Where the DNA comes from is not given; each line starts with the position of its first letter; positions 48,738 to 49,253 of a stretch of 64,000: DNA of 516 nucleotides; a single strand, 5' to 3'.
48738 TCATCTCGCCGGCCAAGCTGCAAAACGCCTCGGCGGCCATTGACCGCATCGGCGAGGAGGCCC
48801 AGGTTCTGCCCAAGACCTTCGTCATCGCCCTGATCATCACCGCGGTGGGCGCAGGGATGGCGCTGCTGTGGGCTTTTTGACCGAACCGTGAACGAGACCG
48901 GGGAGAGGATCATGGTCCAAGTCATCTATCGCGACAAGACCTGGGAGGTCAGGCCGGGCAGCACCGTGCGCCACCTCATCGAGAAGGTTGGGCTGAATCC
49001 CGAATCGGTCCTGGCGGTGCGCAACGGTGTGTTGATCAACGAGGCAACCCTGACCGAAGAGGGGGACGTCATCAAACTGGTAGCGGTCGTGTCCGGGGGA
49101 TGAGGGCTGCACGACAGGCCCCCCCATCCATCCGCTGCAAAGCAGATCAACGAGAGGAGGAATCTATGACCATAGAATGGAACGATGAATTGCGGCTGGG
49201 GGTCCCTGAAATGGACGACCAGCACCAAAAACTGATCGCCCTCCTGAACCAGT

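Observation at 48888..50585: ttuB-like GG sulfur carrier, hemerythrin and ttuA, co-transcribed behind murE and a permease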

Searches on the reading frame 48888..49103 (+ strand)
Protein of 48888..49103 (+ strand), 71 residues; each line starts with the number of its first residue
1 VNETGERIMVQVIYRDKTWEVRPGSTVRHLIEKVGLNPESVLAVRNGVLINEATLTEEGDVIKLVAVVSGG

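Call 3: search_protein_families(library=pfam, proteins=[window:48888-49103:+], max_evalue=0.01)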
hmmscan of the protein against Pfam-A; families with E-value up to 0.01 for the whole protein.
window:48888-49103:+ (71 aa): 2 families
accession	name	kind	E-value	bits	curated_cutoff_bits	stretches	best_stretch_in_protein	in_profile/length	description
PF02597.26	ThiS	-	7.6e-09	36.4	22.5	1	16-71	13-76/76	ThiS family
PF21965.2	SAMP2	-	0.0012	19.6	27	1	16-58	12-54/63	Small archaeal modifier protein 2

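Call 4: search_protein_families(library=ncbifam, proteins=[window:48888-49103:+], max_evalue=0.01)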
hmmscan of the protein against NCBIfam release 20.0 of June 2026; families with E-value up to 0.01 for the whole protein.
window:48888-49103:+ (71 aa): 2 families
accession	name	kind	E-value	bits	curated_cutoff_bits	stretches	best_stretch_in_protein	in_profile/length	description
NF006231.0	PRK08364.1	equivalog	2.6e-08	34.1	80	1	8-71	5-70/70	sulfur carrier protein ThiS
TIGR01683.1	thiS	equivalog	3.1e-05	24.2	37.45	1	17-71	6-64/64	sulfur carrier protein ThiS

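Call 7: search_solved_structures(query=window:48888-49103:+, max_evalue=10, show_alignments=3)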
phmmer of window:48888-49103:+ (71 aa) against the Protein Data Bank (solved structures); distinct sequences matched with E-value up to 10: 13.
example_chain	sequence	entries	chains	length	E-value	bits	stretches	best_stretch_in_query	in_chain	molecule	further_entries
1rws_A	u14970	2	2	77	1.8e-07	34.3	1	6-71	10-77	hypothetical protein PF1061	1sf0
5lda_B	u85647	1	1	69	2.4e-07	33.9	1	8-71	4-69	SAMP2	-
5ztb_E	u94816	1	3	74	1.9e-06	31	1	8-71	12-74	Sulfur carrier protein TtuB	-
5gha_E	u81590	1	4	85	1.3e-05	28.4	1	10-70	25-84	Sulfur Carrier TtuB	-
1f0z_A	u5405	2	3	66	0.053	17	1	11-71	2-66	THIS PROTEIN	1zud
4uz2_A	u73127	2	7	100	0.11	16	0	12-49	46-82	CELL WALL-BINDING ENDOPEPTIDASE-RELATED PROTEIN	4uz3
2mlb_A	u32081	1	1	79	0.49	14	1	18-59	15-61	redesigned ubiquitin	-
6l0l_A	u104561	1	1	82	0.58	13.8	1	15-62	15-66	Hydra-1ubq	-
1ryj_A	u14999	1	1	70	0.58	13.8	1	26-71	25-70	unknown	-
7x7q_A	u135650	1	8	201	0.62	13.7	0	22-55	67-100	Holliday junction ATP-dependent DNA helicase RuvA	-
2cu3_A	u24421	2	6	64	0.97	13.1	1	23-71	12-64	unknown function protein | Putative thiamine biosynthesis protein ThiS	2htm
1tyg_B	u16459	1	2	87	1.2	12.8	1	4-71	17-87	yjbS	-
7ksq_D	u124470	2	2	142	1.5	12.5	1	8-59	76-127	PsaD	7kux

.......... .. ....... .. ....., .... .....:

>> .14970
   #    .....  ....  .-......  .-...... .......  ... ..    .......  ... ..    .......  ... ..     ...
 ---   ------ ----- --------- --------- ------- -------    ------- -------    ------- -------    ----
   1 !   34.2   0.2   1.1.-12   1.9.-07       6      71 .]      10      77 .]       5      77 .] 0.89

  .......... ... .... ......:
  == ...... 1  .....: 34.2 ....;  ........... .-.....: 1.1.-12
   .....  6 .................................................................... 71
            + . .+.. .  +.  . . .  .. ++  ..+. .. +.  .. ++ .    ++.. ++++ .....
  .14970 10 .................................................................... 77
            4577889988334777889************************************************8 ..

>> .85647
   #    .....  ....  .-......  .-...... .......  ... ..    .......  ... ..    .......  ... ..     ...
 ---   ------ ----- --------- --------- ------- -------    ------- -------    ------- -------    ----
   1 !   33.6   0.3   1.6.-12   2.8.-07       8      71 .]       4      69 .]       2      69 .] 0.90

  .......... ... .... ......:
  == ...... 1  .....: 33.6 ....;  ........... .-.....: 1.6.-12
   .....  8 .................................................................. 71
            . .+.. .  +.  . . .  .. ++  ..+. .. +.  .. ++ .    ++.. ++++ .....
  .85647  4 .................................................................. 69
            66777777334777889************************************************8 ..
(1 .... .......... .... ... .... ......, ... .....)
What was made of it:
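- Checked: Small protein: it hits Pfam ThiS (36.4 bits, cut-off 22.5; call 3) and matches PDB TtuB, SAMP2 and PF1061 over its full length (call 7).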

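Call 51: predict_structure(protein=window:48912-49100:+)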
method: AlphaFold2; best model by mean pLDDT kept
length: 63 residues; sequences in the alignment: 1
mean_pLDDT: 72.2   pTM: 0.51
mean pLDDT of the five models: 72.2, 68.8, 56.0, 51.0, 43.2
residues with pLDDT >= 90: 0; 70-90: 47; 50-70: 13; < 50: 3
segments of 3 or more residues with pLDDT < 50: 61-63
pLDDT, mean of each block of 10 residues (from residue 1): 75 79 78 75 70 66 40
secondary structure, 60 per line:
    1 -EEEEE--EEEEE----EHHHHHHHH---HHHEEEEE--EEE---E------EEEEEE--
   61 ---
elements in order: E2-6 E9-13 H19-26 E33-37 E40-42 E53-58

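Call 54: fold_search(model_id=the predicted structure, library=pdb)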
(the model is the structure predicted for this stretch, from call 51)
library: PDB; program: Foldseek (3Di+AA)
matches with E <= 10: 857; with E <= 0.001: 5
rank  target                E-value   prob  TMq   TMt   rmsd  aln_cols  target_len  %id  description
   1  5ztb_D                8.3e-05  1.00  0.71  0.71   3.1        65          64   35  Structure of Sulfurtransferase (released 2019-06-12)
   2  5ztb_E                1.5e-04  1.00  0.71  0.69   3.0        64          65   36  Structure of Sulfurtransferase (released 2019-06-12)
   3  5gha_H                4.3e-04  1.00  0.75  0.74   2.4        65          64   32  Sulfur Transferase TtuA in complex with Sulfur Carrier TtuB (released 2017-05-03)
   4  5gha_F                4.6e-04  1.00  0.70  0.65   2.5        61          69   33  Sulfur Transferase TtuA in complex with Sulfur Carrier TtuB (released 2017-05-03)
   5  5gha_E                4.6e-04  1.00  0.69  0.70   2.5        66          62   32  Sulfur Transferase TtuA in complex with Sulfur Carrier TtuB (released 2017-05-03)
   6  2cu3_B                3.4e-03  1.00  0.69  0.68   2.8        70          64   27  Crystal structure of TT1568 from Thermus thermophilus HB8 (released 2006-05-23)
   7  2m0x_MODEL_1_A        3.9e-03  1.00  0.60  0.53   3.4        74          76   19  Solution structure of U14Ub1, an engineered ubiquitin variant with increased affinity for USP14 (released 2013-06-26)
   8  2znv_F                5.1e-03  1.00  0.64  0.61   2.7        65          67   22  Crystal structure of human AMSH-LP DUB domain in complex with Lys63-linked ubiquitin dimer (released 2008-09-02)
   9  2rsu_MODEL_1_A        5.8e-03  1.00  0.62  0.54   3.5        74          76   22  Alternative structure of Ubiquitin (released 2013-03-27)
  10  9m9g_MODEL_1_A        6.3e-03  1.00  0.62  0.50   3.6        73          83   23  NMR structure of ProteinMPNN-designed ubiquitin variant R10 (released 2026-02-11)
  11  2cu3_A                7.2e-03  1.00  0.60  0.60   2.7        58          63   28  Crystal structure of TT1568 from Thermus thermophilus HB8 (released 2006-05-23)
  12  9khs_E                7.2e-03  1.00  0.62  0.54   3.3        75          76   21  Cryo-EM structure of Ufd2/Ubc4-Ub in complex with K29-linked diUb (monomeric conformation) (released 2025-07-30)
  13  1zud_2                7.7e-03  1.00  0.65  0.64   2.9        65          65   23  Structure of ThiS-ThiF protein complex (released 2006-01-31)
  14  4zft_B                7.7e-03  1.00  0.65  0.56   3.5        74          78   22  Catalytic domain of Sst2 F403W mutant bound to ubiquitin (released 2015-10-14)
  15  4auq_C                7.7e-03  1.00  0.61  0.53   3.9        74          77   19  Structure of BIRC7-UbcH5b-Ub complex. (released 2012-08-15)
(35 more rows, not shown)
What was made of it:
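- On TtuB (ubiquitin-like sulfur carrier): The top Foldseek PDB hits are TtuB 5ztb and 5gha (TM 0.69-0.75), followed by ThiS and ubiquitin (calls 51, 54).
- The best sequence and fold matches include TtuB in complex with TtuA (calls 7, 54).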
